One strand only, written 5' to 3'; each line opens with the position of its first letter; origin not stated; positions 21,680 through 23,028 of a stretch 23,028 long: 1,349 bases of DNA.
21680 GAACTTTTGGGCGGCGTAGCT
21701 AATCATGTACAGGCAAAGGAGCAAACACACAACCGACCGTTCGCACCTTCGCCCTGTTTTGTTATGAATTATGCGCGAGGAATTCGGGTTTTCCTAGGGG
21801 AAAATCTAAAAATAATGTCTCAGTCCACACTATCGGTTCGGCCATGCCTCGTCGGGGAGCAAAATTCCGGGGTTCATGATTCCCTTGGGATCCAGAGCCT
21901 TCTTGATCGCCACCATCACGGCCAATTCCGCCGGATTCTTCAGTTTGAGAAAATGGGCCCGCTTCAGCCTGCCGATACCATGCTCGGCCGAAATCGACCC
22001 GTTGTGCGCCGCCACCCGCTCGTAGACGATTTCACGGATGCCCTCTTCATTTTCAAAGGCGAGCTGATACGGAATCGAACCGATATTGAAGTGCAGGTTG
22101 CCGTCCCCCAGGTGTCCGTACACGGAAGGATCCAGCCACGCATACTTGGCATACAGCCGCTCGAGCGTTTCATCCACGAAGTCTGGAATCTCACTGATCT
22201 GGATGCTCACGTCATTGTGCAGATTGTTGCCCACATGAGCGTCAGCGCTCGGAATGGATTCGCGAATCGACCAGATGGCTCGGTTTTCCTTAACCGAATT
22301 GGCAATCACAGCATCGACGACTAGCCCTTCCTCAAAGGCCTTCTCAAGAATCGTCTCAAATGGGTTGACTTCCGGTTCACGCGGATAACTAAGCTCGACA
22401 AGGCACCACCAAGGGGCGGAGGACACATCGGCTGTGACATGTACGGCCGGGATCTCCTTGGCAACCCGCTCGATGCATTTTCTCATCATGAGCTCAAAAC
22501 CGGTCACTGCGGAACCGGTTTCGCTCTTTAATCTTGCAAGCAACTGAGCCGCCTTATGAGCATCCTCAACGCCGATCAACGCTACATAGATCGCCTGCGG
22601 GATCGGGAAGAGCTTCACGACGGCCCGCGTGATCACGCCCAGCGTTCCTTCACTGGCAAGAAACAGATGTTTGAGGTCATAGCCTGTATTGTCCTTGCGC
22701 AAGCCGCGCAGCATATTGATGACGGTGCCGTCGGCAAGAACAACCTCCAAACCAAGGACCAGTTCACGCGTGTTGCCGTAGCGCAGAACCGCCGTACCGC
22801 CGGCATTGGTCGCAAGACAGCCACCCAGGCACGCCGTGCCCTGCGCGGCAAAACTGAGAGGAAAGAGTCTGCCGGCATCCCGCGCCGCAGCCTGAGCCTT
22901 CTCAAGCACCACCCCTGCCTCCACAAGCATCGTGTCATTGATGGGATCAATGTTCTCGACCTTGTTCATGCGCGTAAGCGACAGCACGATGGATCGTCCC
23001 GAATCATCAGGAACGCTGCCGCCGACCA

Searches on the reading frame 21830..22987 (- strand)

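Call 4: search_protein_families(library=pfam, proteins=[window:21830-22987:-], max_evalue=0.01)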
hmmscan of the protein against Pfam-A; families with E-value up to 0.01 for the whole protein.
window:21830-22987:- (385 aa): 2 families
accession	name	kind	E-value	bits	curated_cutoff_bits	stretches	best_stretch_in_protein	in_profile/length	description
PF02913.24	FAD-oxidase_C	-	2.3e-46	158.9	21.2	1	129-374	1-246/248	FAD linked oxidases, C-terminal domain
PF01565.28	FAD_binding_4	-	3.6e-24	85.5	26.4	1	1-91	47-137/139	FAD binding domain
